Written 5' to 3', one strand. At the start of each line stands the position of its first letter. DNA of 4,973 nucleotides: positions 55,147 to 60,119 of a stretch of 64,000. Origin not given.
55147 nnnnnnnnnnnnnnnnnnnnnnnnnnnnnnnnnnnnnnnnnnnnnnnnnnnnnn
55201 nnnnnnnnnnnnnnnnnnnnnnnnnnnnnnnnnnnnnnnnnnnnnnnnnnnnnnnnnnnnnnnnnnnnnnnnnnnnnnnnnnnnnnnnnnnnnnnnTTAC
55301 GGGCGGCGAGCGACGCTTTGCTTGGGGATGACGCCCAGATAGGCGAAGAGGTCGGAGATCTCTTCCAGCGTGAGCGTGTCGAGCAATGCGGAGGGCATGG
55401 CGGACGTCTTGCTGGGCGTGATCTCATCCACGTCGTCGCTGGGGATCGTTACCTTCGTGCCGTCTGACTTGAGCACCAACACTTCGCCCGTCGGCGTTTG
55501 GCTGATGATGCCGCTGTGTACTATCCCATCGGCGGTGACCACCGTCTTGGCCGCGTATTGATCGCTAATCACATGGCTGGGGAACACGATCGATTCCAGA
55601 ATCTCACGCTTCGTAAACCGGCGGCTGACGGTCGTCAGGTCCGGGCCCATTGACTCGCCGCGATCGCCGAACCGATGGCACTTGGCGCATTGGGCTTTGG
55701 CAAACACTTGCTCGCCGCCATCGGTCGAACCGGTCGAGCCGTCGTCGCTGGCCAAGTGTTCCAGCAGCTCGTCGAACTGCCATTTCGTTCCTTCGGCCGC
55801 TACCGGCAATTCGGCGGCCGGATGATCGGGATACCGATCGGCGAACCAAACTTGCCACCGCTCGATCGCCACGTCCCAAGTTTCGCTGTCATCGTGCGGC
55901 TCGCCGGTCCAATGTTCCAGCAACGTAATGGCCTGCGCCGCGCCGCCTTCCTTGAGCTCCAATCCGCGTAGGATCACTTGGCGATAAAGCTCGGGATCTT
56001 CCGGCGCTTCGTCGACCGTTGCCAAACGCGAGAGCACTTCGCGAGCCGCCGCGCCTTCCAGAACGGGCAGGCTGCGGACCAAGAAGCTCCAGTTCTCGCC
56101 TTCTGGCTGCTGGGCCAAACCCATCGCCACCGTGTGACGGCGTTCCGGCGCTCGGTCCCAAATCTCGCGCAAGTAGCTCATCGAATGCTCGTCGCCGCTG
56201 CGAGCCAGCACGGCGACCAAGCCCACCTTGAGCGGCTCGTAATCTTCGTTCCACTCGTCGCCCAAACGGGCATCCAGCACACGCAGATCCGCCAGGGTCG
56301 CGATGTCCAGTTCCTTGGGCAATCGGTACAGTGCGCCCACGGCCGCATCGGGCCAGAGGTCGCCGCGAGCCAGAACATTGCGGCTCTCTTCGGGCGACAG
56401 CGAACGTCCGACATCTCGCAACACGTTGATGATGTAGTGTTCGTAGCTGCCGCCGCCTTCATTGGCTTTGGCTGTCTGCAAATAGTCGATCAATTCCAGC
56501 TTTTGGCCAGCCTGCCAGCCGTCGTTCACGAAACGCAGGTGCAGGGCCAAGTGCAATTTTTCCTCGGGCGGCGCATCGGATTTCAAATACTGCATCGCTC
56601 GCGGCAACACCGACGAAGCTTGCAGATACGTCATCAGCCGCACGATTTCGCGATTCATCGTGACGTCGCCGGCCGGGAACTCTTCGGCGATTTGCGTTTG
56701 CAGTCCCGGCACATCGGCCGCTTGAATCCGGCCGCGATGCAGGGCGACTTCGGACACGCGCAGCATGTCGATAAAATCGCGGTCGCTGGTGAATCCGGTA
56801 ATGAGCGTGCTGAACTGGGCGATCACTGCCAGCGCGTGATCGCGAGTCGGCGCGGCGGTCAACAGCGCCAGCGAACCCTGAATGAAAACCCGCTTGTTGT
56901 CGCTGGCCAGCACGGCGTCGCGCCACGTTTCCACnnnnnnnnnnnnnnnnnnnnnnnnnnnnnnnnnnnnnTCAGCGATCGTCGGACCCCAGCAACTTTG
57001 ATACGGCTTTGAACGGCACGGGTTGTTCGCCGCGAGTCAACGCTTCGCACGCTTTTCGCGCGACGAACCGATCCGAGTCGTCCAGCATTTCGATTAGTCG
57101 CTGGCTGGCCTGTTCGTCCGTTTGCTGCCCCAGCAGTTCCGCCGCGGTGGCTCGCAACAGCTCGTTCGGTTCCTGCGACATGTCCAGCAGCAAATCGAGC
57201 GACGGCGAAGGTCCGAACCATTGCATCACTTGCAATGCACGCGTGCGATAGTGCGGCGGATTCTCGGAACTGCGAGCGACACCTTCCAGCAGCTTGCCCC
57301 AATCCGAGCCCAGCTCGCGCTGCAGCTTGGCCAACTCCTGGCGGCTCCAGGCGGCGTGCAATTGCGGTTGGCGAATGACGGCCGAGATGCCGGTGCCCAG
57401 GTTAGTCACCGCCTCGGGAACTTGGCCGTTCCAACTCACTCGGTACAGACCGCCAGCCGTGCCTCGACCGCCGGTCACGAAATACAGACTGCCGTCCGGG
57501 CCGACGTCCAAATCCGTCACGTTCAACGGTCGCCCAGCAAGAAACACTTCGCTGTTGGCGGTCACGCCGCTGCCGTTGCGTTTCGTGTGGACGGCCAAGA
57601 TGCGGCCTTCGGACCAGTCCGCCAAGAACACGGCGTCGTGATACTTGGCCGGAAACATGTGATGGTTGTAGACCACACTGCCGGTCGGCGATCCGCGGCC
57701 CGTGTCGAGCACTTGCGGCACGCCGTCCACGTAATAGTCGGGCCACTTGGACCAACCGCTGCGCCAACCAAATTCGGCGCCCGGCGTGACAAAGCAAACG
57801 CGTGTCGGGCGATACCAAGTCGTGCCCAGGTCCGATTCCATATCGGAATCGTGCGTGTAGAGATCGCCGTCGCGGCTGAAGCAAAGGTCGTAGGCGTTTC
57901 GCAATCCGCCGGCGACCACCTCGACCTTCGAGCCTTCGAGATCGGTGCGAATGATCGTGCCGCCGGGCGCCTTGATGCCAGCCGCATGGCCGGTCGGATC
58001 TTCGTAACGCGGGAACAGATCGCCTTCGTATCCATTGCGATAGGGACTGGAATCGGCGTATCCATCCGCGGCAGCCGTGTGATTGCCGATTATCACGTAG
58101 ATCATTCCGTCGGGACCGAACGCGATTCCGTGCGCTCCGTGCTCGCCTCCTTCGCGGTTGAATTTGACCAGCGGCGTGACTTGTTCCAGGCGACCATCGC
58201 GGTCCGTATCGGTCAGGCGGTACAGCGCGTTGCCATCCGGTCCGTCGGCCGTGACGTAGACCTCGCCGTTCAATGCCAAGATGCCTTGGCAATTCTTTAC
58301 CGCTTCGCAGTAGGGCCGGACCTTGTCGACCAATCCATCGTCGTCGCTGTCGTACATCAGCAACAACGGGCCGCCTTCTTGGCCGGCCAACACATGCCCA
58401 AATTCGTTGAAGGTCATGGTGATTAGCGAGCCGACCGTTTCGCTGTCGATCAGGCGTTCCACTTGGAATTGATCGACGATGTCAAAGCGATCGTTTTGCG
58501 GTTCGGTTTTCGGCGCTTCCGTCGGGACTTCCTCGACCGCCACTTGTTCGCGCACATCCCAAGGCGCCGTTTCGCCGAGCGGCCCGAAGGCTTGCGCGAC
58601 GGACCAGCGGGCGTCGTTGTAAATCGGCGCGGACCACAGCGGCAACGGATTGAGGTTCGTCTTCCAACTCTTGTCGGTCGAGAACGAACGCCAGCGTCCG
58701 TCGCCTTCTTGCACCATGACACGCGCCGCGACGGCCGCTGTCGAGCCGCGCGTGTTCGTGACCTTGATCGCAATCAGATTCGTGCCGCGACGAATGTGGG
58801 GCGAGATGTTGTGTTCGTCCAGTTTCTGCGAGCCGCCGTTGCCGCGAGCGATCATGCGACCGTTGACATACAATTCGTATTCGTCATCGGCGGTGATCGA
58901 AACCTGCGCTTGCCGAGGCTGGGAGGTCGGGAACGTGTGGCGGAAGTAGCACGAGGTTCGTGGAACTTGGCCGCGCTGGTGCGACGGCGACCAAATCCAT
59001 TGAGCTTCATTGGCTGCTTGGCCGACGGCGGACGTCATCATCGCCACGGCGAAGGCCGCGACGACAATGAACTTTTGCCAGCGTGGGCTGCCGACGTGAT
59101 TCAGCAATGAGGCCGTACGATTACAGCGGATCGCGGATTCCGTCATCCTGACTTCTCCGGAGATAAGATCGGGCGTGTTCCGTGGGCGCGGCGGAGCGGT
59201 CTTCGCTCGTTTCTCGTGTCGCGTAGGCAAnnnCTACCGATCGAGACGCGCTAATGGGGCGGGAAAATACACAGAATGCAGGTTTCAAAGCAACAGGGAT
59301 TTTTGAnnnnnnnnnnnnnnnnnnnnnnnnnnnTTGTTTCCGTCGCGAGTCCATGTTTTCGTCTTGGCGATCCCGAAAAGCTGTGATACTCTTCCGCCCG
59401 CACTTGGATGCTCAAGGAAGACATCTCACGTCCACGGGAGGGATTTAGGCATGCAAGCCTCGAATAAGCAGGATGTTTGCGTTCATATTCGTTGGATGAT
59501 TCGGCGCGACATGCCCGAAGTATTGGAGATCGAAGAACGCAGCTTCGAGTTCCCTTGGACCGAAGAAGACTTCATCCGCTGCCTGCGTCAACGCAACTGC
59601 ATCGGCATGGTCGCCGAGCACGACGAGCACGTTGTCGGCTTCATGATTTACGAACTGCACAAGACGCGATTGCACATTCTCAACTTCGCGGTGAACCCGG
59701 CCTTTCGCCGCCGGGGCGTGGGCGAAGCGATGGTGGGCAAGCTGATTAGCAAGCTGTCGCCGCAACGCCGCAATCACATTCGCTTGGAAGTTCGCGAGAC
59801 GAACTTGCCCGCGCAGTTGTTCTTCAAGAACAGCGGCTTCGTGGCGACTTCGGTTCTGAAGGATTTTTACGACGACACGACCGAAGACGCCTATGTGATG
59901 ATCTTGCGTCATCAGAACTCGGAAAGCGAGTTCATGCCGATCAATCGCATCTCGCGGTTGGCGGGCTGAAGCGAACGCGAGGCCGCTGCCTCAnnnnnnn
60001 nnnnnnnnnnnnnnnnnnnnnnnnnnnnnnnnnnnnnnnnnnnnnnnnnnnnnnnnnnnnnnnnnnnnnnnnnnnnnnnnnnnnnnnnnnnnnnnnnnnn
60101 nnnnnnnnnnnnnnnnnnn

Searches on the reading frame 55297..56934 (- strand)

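Call 10: search_protein_families(library=pfam, proteins=[window:55297-56934:-], max_evalue=0.001)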
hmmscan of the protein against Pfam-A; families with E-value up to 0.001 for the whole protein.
window:55297-56934:- (545 aa): 2 families
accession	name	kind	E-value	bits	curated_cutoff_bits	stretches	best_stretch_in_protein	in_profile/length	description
PF00034.26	Cytochrom_C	-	1.9e-06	29.5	21.3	1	407-447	4-44/90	Cytochrome c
PF13442.11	Cytochrome_CBB3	-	4.2e-05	24.2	27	0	404-449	3-41/68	Cytochrome C oxidase, cbb3-type, subunit III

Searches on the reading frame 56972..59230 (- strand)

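Call 10: search_protein_families(library=pfam, proteins=[window:56972-59230:-], max_evalue=0.001)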
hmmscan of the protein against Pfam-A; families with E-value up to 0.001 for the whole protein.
window:56972-59230:- (752 aa): 4 families
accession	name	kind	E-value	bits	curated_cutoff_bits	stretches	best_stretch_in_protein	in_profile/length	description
PF23500.1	DUF7133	-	1.3e-12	48.1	27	1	283-388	55-157/385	Domain of unknown function (DUF7133)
PF13646.12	HEAT_2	-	4.3e-10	40.2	27.7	1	655-731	11-87/88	HEAT repeats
PF07995.17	GSDH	-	1.4e-08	34.8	25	1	328-589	76-326/332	Glucose / Sorbosone dehydrogenase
PF02837.24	Glyco_hydro_2_N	-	0.00023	21.6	28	1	92-161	66-137/169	Glycosyl hydrolases family 2, sugar binding domain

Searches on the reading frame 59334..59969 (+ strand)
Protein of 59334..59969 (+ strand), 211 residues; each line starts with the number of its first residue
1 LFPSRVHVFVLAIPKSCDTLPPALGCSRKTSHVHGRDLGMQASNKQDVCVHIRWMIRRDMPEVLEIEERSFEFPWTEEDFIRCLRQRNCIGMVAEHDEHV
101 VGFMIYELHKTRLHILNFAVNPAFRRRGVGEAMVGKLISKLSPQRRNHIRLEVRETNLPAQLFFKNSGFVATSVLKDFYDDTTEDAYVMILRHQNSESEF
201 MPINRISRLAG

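Call 88: search_protein_families(library=pfam, proteins=[window:59334-59969:+], max_evalue=0.0001)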
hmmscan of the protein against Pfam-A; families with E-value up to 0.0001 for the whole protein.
window:59334-59969:+ (211 aa): 5 families
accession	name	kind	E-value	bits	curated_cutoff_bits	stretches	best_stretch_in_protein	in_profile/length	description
PF00583.31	Acetyltransf_1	-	1.4e-16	61.2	20.7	1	61-169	2-116/116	Acetyltransferase (GNAT) family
PF13673.13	Acetyltransf_10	-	9.6e-12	45.4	23.6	1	84-173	26-111/128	Acetyltransferase (GNAT) domain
PF13508.13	Acetyltransf_7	-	4e-11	43.6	27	1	92-170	6-83/84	Acetyltransferase (GNAT) domain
PF08445.16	FR47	-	1.2e-05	25.7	22.1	1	114-171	23-79/86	FR47-like protein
PF13480.13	Acetyltransf_6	-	7.4e-05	23.4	22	1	43-140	26-123/143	Acetyltransferase (GNAT) domain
